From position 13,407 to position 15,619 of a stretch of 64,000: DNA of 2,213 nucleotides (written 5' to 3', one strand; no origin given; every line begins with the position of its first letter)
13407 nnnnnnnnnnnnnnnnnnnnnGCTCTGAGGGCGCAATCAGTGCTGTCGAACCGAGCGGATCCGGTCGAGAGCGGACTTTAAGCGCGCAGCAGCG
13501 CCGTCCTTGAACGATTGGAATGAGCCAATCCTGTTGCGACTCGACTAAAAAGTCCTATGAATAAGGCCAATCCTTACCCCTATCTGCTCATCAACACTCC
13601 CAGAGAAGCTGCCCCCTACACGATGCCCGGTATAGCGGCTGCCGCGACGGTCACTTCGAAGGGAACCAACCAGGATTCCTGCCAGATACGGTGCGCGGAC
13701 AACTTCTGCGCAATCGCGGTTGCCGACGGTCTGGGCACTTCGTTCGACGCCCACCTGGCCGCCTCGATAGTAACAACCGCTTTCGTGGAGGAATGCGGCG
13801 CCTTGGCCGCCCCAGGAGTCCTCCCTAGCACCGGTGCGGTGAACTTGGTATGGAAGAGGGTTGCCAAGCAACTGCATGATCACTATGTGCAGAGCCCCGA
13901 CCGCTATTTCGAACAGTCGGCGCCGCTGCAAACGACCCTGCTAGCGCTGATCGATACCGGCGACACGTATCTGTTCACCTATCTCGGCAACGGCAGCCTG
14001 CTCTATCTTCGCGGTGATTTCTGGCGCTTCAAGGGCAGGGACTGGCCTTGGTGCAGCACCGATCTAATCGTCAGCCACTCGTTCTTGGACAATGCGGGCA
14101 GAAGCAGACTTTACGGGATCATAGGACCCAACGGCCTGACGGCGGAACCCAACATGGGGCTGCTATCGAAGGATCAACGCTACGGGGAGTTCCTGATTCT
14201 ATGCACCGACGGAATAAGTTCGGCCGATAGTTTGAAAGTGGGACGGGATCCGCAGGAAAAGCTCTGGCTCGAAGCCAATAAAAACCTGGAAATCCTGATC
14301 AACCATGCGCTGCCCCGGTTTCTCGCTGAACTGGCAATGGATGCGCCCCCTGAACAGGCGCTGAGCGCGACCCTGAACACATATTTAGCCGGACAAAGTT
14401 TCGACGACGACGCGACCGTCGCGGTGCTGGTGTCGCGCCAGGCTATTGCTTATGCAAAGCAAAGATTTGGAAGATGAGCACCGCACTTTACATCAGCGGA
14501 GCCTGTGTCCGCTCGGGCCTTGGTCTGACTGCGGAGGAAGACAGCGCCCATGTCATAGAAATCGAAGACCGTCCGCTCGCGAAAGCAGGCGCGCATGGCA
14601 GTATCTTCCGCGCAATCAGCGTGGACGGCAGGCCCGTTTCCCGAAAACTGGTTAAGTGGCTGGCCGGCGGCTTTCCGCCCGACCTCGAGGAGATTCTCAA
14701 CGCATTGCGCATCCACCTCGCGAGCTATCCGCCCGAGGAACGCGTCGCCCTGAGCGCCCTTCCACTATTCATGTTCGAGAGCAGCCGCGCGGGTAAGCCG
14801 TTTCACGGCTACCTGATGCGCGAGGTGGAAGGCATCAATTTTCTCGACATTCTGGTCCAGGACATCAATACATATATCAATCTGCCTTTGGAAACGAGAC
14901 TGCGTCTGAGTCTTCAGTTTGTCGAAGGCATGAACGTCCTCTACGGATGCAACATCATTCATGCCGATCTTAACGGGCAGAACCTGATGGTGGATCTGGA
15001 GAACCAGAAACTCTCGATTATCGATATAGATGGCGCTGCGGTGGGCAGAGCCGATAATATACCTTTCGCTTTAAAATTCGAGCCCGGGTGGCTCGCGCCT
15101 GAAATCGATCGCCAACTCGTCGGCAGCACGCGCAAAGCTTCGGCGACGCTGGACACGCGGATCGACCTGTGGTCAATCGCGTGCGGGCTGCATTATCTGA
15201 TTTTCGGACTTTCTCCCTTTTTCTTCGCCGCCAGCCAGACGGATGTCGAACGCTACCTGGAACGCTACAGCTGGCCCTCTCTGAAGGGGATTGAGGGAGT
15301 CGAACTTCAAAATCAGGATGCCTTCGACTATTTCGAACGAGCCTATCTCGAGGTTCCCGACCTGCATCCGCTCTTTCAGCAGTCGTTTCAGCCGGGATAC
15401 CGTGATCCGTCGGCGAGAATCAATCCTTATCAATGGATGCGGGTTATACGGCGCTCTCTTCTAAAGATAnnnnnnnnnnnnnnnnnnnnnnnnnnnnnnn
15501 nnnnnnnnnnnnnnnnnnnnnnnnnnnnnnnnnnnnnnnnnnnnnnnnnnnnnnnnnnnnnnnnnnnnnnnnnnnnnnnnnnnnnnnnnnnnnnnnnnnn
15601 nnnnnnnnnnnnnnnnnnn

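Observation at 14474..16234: Atypical kinase: ELK-like catalytic loop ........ and IDIDG instead of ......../DFG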

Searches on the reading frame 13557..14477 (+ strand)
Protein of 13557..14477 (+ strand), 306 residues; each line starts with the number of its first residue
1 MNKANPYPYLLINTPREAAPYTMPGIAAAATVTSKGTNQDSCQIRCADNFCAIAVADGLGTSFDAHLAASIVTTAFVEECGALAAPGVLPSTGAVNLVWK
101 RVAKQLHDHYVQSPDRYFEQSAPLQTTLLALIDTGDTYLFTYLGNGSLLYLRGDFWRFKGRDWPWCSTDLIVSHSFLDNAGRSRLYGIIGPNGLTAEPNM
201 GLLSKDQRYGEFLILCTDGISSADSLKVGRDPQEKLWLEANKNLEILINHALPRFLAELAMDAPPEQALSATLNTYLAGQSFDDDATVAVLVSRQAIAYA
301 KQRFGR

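Call 3: search_protein_families(library=pfam, proteins=[window:13557-14477:+], max_evalue=0.1)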
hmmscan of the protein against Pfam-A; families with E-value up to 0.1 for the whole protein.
window:13557-14477:+ (306 aa): 2 families
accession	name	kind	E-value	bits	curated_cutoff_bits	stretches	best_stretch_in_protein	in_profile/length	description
PF13672.11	PP2C_2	-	2.4e-11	44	24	1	34-152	8-122/209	Protein phosphatase 2C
PF07228.17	SpoIIE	-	0.00035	21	25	0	206-291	119-189/192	Stage II sporulation protein E (SpoIIE)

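Call 4: search_protein_families(library=ncbifam, proteins=[window:13557-14477:+], max_evalue=0.1)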
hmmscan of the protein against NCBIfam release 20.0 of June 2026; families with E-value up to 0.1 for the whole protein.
window:13557-14477:+ (306 aa): 3 families
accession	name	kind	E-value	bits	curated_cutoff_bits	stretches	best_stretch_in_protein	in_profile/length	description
NF033484.1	Stp1_PP2C_phos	equivalog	5.8e-05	22.7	230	1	37-222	10-189/232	Stp1/IreP family PP2C-type Ser/Thr phosphatase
NF007503.0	PRK10096.1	equivalog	0.01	15.1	477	1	239-299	182-239/292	triphosphoribosyl-dephospho-CoA synthase CitG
TIGR01919.1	hisA-trpF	equivalog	0.031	13.8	306.45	1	155-227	136-209/243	bifunctional 1-(5-phosphoribosyl)-5-((5-phosphoribosylamino)methylideneamino)imidazole-4-carboxamide isomerase/phosphoribosylanthranilate is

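Call 5: search_protein_families(library=padloc, proteins=[window:13557-14477:+], max_evalue=0.1)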
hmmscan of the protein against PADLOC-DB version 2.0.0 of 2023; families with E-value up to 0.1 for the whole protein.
window:13557-14477:+ (306 aa): 1 family
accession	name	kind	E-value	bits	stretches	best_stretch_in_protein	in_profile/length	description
PDLC02222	PP2C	-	0.0043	14.4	1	32-79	13-58/242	-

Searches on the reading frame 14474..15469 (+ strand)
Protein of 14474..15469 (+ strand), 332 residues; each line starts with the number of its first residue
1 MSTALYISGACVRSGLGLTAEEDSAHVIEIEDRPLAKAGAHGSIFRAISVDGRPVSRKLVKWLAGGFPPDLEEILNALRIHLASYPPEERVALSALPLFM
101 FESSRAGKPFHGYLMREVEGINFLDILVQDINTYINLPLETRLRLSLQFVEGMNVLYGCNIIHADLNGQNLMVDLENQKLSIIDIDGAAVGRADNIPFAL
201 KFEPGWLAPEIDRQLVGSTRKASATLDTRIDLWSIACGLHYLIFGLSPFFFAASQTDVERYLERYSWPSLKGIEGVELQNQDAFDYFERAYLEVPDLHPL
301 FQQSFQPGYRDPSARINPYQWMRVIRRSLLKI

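Call 14: find_homologous_proteins(query=A2, max_evalue=1e-8)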
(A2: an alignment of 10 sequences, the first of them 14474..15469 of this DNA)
Query A2 (10 sequences) (332 aa, profile of the alignment): 13 proteins with E <= 1e-8 among 7685 candidates.
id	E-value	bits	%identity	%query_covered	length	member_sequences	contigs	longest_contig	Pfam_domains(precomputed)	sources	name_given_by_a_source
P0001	6.4e-150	517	100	100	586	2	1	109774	PF04972.23,PF00069.32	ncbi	-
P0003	8.7e-149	513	81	100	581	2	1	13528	PF04972.23,PF00069.32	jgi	jgi:serine/threonine protein kinase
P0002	2.0e-147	509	84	100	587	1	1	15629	PF04972.23,PF00069.32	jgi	jgi:serine/threonine protein kinase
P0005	1.8e-135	469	48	95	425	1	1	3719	PF00069.32,PF13240.12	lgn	-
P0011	1.8e-118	413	44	95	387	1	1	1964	PF00069.32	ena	-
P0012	4.9e-117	409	45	94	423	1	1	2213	PF07714.24,PF00069.32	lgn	-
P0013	1.2e-92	329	45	74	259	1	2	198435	PF07714.24,PF00069.32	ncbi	-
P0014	9.3e-92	326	41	95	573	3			PF00069.32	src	-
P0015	9.4e-74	266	32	91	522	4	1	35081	PF07714.24,PF00069.32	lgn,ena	-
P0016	1.5e-72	263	31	93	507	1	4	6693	PF00069.32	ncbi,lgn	-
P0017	1.9e-72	262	30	94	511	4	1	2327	PF00069.32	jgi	-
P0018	6.9e-72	260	31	94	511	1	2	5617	PF00069.32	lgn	-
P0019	7.4e-63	231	25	92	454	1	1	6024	PF19964.6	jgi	-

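Call 21: search_protein_representatives(alignment_id=A2)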
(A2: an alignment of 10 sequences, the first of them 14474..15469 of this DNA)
Query: 10 sequences, 329 profile positions. Proteins with E-value up to 0.001 (for the whole library): 9492; up to 1e-10: 677; up to 1e-30: 250. The best 150 are listed.
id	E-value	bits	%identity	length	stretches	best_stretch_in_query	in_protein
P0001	2.0e-150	516.7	-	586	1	1-328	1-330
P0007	1.2e-134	464.9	-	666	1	1-327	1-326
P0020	1.1e-116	405.9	-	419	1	1-324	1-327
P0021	1.2e-114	399.1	-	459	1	4-327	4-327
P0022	3.4e-110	384.5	-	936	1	4-327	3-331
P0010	5.4e-110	383.9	-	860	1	1-328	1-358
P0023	2.0e-108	378.7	-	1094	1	7-327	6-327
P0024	4.5e-105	367.7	-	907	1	3-327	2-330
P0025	7.2e-105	367.0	-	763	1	1-327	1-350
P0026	1.0e-100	353.4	-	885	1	4-321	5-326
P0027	2.5e-100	352.1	-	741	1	5-325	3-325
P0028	2.7e-99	348.7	-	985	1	4-325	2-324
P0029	9.5e-98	343.6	-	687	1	7-328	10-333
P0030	9.8e-94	330.5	-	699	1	1-326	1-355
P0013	3.9e-93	328.5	-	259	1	1-254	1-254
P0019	2.3e-63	230.6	-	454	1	1-324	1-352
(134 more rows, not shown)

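Call 31: find_related_loci(query=A2, collection=genome_contigs, flank=5000)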
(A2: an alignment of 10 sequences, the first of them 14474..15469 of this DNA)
Query A2 (332 aa) in genome_contigs; peptide patterns used: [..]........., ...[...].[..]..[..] (x = any residue, [..] = any of these).
129 stretches matched a pattern; 23 encode a relative of the query (tblastn E <= 1e-3); 23 distinct loci.
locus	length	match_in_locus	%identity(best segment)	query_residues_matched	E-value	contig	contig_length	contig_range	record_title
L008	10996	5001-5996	71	1-332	2e-165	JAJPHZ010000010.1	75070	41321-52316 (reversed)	MAG: Proteobacteria bacterium isolate Centralia_MAG_231 k107_5347893, whole genome shotgun sequence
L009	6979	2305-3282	46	9-331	1e-92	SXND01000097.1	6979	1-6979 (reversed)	MAG: Proteobacteria bacterium isolate F1-120-MAGs186 F1-120__c290349, whole genome shotgun sequence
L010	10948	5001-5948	45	9-325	1e-90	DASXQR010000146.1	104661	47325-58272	MAG TPA_asm: Acidobacteriota bacterium isolate SMAG_U4618 k141_2223336, whole genome shotgun sequence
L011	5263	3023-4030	30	17-326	2e-37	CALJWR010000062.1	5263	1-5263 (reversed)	MAG: uncultured Verrucomicrobiae bacterium isolate N1_Bin_METABAT__87_sub_1 genome assembly, contig: c_000001847043, who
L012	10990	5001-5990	29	17-325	6e-35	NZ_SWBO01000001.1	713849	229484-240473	Pedobacter cryotolerans strain AR-2-6 contig1, whole genome shotgun sequence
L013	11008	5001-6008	29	17-331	1e-33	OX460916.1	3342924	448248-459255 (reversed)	Weeksellaceae bacterium strain MIP2422 genome assembly, chromosome: MIP2422_c1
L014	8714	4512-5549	27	15-326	3e-33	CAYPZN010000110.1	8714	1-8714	MAG TPA_asm: uncultured Crocinitomix sp. isolate SRP065251_co1_38 genome assembly, contig: NODE_6690_length_8714_cov_5.5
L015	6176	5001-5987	28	28-328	5e-32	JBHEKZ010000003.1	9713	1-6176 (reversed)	MAG: Melioribacteraceae bacterium isolate bin.740 k141_4280257, whole genome shotgun sequence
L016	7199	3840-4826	30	25-325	3e-31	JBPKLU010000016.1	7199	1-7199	MAG: Nitrospiraceae bacterium isolate JZ-2_201709_bins_140 JZ-2_201709_bins_140_scaffold_16, whole genome shotgun sequen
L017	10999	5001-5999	28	21-328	7e-31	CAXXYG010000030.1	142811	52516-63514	MAG: Prolixibacteraceae bacterium isolate c5aaabb9-5acb-4620-bd6b-453916c288cd genome assembly, contig: contig_30, whole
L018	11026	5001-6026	27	28-330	9e-30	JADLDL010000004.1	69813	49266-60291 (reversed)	MAG: Saprospiraceae bacterium isolate SJ275 c_000000009714, whole genome shotgun sequence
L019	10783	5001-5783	29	88-326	5e-28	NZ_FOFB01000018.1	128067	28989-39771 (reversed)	Neolewinella agarilytica strain DSM 24740, whole genome shotgun sequence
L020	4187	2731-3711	27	17-317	1e-27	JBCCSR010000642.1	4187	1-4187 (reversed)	MAG: Bacteroidota bacterium isolate P01_D01_bin.60 k141_2852052_length_4187_cov_6.0000, whole genome shotgun sequence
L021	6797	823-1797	27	26-325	2e-26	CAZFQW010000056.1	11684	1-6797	MAG TPA_asm: uncultured Roseobacteraceae bacterium isolate SRP118108_co5_463 genome assembly, contig: NODE_5910_length_1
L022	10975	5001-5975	26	17-315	3e-26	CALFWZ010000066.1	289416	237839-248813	MAG: uncultured Saprospiraceae bacterium isolate L1_Bin_Bin_172_1 genome assembly, contig: c_000001443786, whole genome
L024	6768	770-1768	28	16-325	7e-25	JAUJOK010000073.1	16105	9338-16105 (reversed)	MAG: Armatimonadaceae bacterium isolate YX3bin16 opera_contig_3097, whole genome shotgun sequence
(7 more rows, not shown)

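Call 40: search_protein_families(library=pfam, proteins=[P0019], max_evalue=1)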
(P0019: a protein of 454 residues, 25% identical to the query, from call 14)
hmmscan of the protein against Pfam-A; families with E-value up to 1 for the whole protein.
P0019 (454 aa): 3 families
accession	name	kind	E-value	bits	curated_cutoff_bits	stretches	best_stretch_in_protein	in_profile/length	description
PF19964.5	EAD11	-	1e-10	41.9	26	1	379-453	3-77/80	Effector-associated domain 11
PF07714.23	PK_Tyr_Ser-Thr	-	0.0018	18.1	23.1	1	131-291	87-225/258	Protein tyrosine and serine/threonine kinase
PF00069.31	Pkinase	-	0.019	14.8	31.7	1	47-269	11-198/263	Protein kinase domain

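Call 58: search_protein_families(library=pfam, proteins=[L012:6983-8371:+, L016:467-2092:+, L022:7096-8457:+, L011:2-1291:+, L024:2013-3548:+], max_evalue=0.01)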
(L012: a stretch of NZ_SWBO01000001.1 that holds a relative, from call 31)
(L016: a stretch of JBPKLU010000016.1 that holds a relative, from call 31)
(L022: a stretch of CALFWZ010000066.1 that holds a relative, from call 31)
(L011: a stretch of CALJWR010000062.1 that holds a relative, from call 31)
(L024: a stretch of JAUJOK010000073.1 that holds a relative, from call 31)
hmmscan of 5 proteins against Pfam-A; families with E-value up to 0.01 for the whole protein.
L012:6983-8371:+ (463 aa): 1 family
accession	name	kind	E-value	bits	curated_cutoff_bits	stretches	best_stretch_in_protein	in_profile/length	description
PF14362.11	DUF4407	-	3.6e-49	168.1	31.3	1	17-288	1-293/297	Domain of unknown function (DUF4407)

L016:467-2092:+ (542 aa): 1 family
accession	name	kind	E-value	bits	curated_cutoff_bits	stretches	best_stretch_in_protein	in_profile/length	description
PF14362.11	DUF4407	-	7.4e-37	127.7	31.3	1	126-474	5-295/297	Domain of unknown function (DUF4407)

L022:7096-8457:+ (454 aa): 1 family
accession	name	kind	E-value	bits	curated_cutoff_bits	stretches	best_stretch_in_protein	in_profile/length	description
PF14362.11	DUF4407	-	2.2e-54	185.2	31.3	1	30-387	2-296/297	Domain of unknown function (DUF4407)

L011:2-1291:+ (430 aa): 1 family
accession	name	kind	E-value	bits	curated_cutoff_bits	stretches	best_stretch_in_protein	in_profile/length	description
PF14362.11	DUF4407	-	3.2e-33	115.7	31.3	1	19-362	11-295/297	Domain of unknown function (DUF4407)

L024:2013-3548:+ (512 aa): 1 family
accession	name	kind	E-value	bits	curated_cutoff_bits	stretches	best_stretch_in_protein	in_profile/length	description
PF14362.11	DUF4407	-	9.9e-78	261.9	31.3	1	126-423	1-297/297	Domain of unknown function (DUF4407)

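Call 70: search_dna_similar(query=window:14474-15469:+, collection=plasmids, mode=protein, max_evalue=0.00001, max_rows=15)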
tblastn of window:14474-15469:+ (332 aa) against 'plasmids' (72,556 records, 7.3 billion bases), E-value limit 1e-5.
No match.

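Call 73: search_protein_families(library=padloc, proteins=[P0016, L012:3412-4110:+], max_evalue=0.001)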
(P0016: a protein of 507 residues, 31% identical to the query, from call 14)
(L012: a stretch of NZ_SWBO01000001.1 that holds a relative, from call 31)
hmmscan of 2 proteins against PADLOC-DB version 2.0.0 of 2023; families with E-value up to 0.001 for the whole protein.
P0016 (507 aa): 2 families
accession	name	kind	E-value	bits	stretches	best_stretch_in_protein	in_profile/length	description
PDLC04138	mad6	-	1.2e-09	35.6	1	147-227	143-229/659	mads_6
PDLC04053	PD-T4-6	-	0.00038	18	0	145-222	98-180/311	-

L012:3412-4110:+ (233 aa): 0 families

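Call 85: find_related_loci(query=A2, collection=viral_contigs, flank=5000)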
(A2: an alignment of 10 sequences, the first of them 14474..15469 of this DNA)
Query A2 (332 aa) in viral_contigs; peptide patterns used: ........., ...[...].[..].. (x = any residue, [..] = any of these).
101 stretches matched a pattern, but none encodes a relative of the query by tblastn (E <= 1e-3).
